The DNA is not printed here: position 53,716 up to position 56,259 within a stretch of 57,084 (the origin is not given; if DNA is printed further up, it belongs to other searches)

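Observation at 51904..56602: Unexplained module: two paralogous leader-bearing membrane proteins plus a 747-aa P-loop ATPase on a phage-plasmid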

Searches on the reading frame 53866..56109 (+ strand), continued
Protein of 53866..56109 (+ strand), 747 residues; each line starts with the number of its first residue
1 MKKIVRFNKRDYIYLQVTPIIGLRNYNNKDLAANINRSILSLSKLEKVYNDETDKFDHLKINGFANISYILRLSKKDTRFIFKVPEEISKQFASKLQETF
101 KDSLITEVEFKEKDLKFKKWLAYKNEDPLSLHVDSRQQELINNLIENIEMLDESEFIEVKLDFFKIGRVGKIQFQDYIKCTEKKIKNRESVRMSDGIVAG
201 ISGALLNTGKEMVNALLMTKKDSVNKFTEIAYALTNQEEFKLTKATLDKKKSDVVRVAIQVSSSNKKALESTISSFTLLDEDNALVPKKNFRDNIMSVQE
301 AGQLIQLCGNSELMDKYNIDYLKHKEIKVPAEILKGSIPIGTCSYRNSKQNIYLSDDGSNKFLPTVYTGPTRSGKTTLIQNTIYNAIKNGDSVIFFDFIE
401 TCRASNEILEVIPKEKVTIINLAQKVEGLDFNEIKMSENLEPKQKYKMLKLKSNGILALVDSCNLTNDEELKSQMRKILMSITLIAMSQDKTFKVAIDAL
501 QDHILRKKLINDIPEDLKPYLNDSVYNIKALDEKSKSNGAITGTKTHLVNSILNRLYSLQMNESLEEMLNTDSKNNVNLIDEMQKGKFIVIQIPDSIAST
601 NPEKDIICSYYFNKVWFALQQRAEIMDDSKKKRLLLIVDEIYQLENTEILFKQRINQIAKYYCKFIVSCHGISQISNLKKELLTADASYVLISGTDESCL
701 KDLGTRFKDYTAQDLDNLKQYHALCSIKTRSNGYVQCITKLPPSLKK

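Call 84: search_dna_similar(query=L018:3911-6631:+, collection=phages, mode=protein, max_rows=40, rows=spread, max_evalue=0.001)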
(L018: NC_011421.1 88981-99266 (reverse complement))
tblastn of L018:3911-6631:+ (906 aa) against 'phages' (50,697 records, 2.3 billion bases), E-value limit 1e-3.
Records with a match: 146; places in all: 150; records where one place covers at least 80% of the query: 106.
Best place of each record, by identity: >=99% 4; 95-99% 13; 90-95% 1; <60% 128.
By first word of the organism name: Bacillus 133; Geobacillus 5; Deep-sea 2; Lysinibacillus 2; Alicyclobacillus 1; Brevibacillus 1; Microcystis 1; Clostridium 1.
By host as written in the record: Bacillus subtilis 23; Bacillus cereus 20; Bacillus anthracis Sterne 10; Bacillus subtilis BEST7003 9; - 9; Bacillus anthracis 7; Bacillus thuringiensis 6; Bacillus sp. S4 4; and 31 more.
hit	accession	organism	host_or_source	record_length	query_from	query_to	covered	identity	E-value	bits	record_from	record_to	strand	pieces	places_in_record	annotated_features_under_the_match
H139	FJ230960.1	Bacillus phage SPO1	Bacillus subtilis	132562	1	906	100%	100.0%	0e+0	1808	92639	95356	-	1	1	27.4: gp27.4 | 27.3: gp27.3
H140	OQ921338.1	Bacillus phage SPO1L3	Bacillus subtilis BEST7003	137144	1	906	100%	98.7%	0e+0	1790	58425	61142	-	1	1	hypothetical protein (x2)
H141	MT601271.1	Bacillus phage vB_BsuM-Goe10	Bacillus subtilis Delta6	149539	1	906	100%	98.2%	0e+0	1786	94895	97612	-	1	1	putative P-loop containing nucleoside triphosphate hydrolase | putative plasmid replication-relaxation protein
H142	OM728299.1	Bacillus phage vB_BsuM-Goe19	Bacillus subtilis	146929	1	906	100%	95.8%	0e+0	1754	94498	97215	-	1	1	hypothetical protein (x2)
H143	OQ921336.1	Bacillus phage SPO1L1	Bacillus subtilis BEST7003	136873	1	906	100%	95.5%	0e+0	1748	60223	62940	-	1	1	hypothetical protein (x2)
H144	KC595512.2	Bacillus phage JL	Bacillus cereus BGSC 6E1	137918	6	835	92%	58.1%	0e+0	1004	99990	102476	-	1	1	lipid A export ATP-binding/permease protein Msb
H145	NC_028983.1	Bacillus phage Shanette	Bacillus cereus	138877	6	835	92%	58.1%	0e+0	1004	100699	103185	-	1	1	hypothetical protein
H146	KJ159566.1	Geobacillus phage GBK2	Geobacillus kaustophilus ATCC 8005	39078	20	845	91%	24.8%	4e-33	145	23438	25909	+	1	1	hypothetical protein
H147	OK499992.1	Bacillus phage vB_BanS_Nate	Bacillus anthracis Sterne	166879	11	825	90%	23.4%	4e-37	157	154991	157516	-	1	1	p-loop containing nucleoside triphosphate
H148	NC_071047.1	Bacillus phage vB_BanS_MrDarsey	Bacillus anthracis Sterne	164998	12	825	90%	23.3%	7e-37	157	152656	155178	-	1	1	hypothetical protein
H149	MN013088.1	Bacillus phage vB_BspS_SplendidRed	Bacillus sp.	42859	17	800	87%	24.1%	3e-25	119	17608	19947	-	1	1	putative ATP-binding protein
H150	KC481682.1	Bacillus phage vB_BanS-Tsamsa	Bacillus anthracis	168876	31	825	88%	23.7%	7e-39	163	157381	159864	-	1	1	hypothetical protein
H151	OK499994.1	Bacillus phage vB_BanS_Skywalker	Bacillus anthracis Sterne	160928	11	825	90%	23.0%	4e-36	154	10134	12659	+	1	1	P-loop containing nucleoside triphosphate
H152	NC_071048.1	Bacillus phage vB_BanS_Chewbecca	Bacillus anthracis Sterne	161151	11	825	90%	23.0%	5e-36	154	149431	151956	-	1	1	hypothetical protein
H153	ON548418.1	Bacillus phage vB_BanS-Thrax2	Bacillus anthracis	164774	31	825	88%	23.5%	2e-37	159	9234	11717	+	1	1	type IV secretory system conjugative DNA transfer family protein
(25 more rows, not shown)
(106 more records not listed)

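Call 97: search_protein_families(library=phrogs, proteins=[L017:1821-2105:+, L017:2183-2563:+, L017:2576-2893:+, L017:2890-5400:+, L006:4175-4381:+, L006:4508-4954:+, L008:4340-4744:+, L008:4756-4989:+, L018:1391-1837:+, L018:3911-6631:+], max_evalue=0.01)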
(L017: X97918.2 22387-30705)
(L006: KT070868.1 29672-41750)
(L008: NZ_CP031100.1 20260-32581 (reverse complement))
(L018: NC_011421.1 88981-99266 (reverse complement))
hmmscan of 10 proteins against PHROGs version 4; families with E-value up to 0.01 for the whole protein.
L017:1821-2105:+ (94 aa): 5 families
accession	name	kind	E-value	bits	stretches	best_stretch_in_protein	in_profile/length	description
phrog_17574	-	unknown function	4e-35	121.8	1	3-93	1-102/102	-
phrog_14312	-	unknown function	5.6e-06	27.8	1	7-59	4-53/87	-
phrog_4223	-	unknown function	3.6e-05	25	1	9-63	4-58/67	-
phrog_21197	-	unknown function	0.00024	22.8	1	6-76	5-77/88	-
phrog_8966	-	unknown function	0.0011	20.1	1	9-49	5-46/67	-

L017:2183-2563:+ (126 aa): 1 family
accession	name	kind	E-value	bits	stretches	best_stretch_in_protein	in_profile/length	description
phrog_5422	-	unknown function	1.4e-28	101.3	1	8-126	1-144/148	-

L017:2576-2893:+ (105 aa): 1 family
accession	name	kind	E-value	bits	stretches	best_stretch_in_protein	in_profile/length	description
phrog_20592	-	unknown function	8e-23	81.9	1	39-104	52-117/117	-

L017:2890-5400:+ (836 aa): 1 family
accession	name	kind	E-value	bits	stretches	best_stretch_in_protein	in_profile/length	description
phrog_5156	-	unknown function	1.4e-288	960.5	1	20-835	11-803/824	-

L006:4175-4381:+ (68 aa): 4 families
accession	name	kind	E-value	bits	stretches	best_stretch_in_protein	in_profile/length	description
phrog_4223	-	unknown function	5.8e-24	85.3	1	3-68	1-64/67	-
phrog_8966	-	unknown function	5.2e-07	30.8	1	5-48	4-46/67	-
phrog_14312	-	unknown function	0.002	19.6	1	2-45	2-41/87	-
phrog_32184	-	unknown function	0.006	18.1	1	5-41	27-63/107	-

L006:4508-4954:+ (148 aa): 4 families
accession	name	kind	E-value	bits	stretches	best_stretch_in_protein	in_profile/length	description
phrog_5422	-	unknown function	3.7e-47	161.5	1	6-146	2-148/148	-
phrog_28964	-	unknown function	3e-19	70.6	1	69-143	55-129/132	-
phrog_25515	-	unknown function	7.1e-08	33.6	1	99-146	8-54/54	-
phrog_15300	-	unknown function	0.00013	22.9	1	71-142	67-138/148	-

L008:4340-4744:+ (134 aa): 0 families

L008:4756-4989:+ (77 aa): 0 families

L018:1391-1837:+ (148 aa): 3 families
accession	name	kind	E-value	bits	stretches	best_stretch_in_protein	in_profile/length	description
phrog_15300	-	unknown function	1.8e-85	285.3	1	1-148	1-148/148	-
phrog_5422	-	unknown function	1.8e-09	39.2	1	60-138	66-144/148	-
phrog_28964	-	unknown function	0.00025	22.3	1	70-133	60-123/132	-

L018:3911-6631:+ (906 aa): 4 families
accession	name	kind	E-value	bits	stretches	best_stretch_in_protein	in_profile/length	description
phrog_5156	-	unknown function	0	1025.1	1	1-840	1-818/824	-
phrog_2666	-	head and packaging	0.001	18.8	0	672-744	419-488/555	terminase large subunit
phrog_124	-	DNA, RNA and nucleotide metabolism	0.0038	17.6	0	418-435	47-64/382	Sak4-like ssDNA annealing protein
phrog_5846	-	DNA, RNA and nucleotide metabolism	0.008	16.5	0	418-461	42-82/380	clamp loader of DNA polymerase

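Call 104: search_dna_similar(query=L006:4932-7160:+, collection=plasmids, mode=protein, max_rows=30, rows=spread, max_evalue=0.00001)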
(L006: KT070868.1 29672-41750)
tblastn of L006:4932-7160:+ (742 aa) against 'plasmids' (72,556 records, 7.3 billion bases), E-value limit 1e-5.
Records with a match: 52; places in all: 54; records where one place covers at least 80% of the query: 35.
Best place of each record, by identity: <60% 52.
By first word of the organism name: Clostridium 31; Bacillus 18; Alicyclobacillus 1; Sulfitobacter 1; Embleya 1.
By predicted mobility (MOB-suite, as given by PLSDB): non-mobilizable 44; mobilizable 8.
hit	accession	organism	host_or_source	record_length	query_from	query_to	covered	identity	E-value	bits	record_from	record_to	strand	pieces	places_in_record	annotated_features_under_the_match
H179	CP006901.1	Clostridium botulinum Prevot_594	Isolate microbial culture,ham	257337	27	741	96%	28.6%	2e-72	265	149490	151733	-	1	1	AAA-like domain protein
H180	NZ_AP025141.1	Clostridium botulinum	Homo sapiens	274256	27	741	96%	28.0%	1e-70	259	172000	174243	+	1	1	ATP-binding protein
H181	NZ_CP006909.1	Clostridium botulinum CDC_1436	Isolate microbial culture,stool (infant)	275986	27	740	96%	28.1%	1e-69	256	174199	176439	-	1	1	ATP-binding protein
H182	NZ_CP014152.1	Clostridium botulinum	Microbial isolate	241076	27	740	96%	28.1%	1e-69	256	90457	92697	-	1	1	hypothetical protein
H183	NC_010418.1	Clostridium botulinum A3 str. Loch Maree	-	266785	27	740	96%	28.1%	4e-69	255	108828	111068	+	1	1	ATP-binding protein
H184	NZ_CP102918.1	Clostridium botulinum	Pate collected as part of botulism ...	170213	27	740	96%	27.9%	9e-69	254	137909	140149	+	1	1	hypothetical protein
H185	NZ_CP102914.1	Clostridium botulinum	Homo sapiens,Fecal sample from botulism ...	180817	27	740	96%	27.9%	9e-69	254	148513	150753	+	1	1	hypothetical protein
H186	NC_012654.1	Clostridium botulinum Ba4 str. 657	-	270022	27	740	96%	27.9%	1e-68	254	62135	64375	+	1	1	ATP-binding protein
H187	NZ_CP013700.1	Clostridium sporogenes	Microbial isolate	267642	27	740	96%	27.9%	2e-68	253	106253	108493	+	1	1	ATP-binding protein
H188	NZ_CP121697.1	Clostridium botulinum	Homo sapiens,human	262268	27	740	96%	27.8%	8e-69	254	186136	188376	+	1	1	ATP-binding protein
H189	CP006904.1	Clostridium botulinum 202F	Isolate microbial culture,marine ...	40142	4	732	98%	22.2%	8e-23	112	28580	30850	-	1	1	hypothetical protein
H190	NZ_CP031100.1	Clostridium botulinum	-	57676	27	720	94%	23.1%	6e-22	109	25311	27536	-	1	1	hypothetical protein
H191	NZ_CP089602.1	Bacillus cereus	cell culture,soil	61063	38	732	94%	22.8%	7e-22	109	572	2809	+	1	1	none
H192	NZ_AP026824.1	Clostridium tetani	Homo sapiens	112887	24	719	94%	22.3%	1e-24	118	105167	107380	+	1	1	type IV secretion system DNA-binding domain-containing protein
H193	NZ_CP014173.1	Clostridium botulinum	Microbial isolate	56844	27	728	95%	21.7%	2e-19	101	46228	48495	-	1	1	hypothetical protein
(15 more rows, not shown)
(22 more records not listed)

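Call 111: fold_search(model_id=the predicted structure, library=viral)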
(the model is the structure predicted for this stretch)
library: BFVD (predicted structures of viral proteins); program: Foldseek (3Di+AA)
matches with E <= 10: 475; with E <= 0.001: 12
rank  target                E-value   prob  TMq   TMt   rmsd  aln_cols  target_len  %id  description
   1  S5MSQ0                4.5e-35  1.00  0.49  0.41  21.8       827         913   18  Lipid A export ATP-binding/permease protein Msb [Bacillus phage JL]
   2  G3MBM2                1.7e-31  1.00  0.47  0.43  18.2       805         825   16  Gp156 [Bacillus phage G]
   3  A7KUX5                4.8e-27  1.00  0.46  0.43  26.7       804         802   16  (no name in the UniProt tables at hand)
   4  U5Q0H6                9.9e-14  1.00  0.27  0.35  16.7       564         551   12  Uncharacterized protein [Bacillus phage Slash]
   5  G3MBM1                2.2e-10  1.00  0.24  0.32  19.1       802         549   12  Gp155 [Bacillus phage G]
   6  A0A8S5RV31            6.3e-09  1.00  0.40  0.40   9.9       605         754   12  Conjugal transfer protein [Siphoviridae sp. ctHip2]
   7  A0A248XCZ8            1.4e-08  1.00  0.32  0.46   7.8       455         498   12  Helicase HerA-like C-terminal domain-containing protein [Klebsiella phage YMC16/01/N133_KPN_BP]
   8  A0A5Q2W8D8            2.9e-06  1.00  0.30  0.48  11.3       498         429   12  (no name in the UniProt tables at hand)
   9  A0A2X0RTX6            8.6e-06  1.00  0.18  0.33  20.4       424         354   14  B354L [African swine fever virus]
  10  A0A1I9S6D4            4.4e-05  1.00  0.19  0.39  18.9       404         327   14  (no name in the UniProt tables at hand)
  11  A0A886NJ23            3.3e-04  1.00  0.19  0.34  19.9       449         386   14  (no name in the UniProt tables at hand)
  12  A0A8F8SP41            5.9e-04  1.00  0.17  0.32  20.3       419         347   11  (no name in the UniProt tables at hand)
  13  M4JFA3                1.0e-03  1.00  0.15  0.41   7.8       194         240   13  Putative ATPase [Haloarcula hispanica virus PH1]
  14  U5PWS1                1.1e-03  1.00  0.21  0.62   2.5       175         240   12  Uncharacterized protein [Bacillus phage Slash]
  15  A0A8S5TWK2            4.9e-03  1.00  0.21  0.45  12.8       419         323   12  DNA TRANSLOCASE FTSK [Siphoviridae sp. ctcx61]
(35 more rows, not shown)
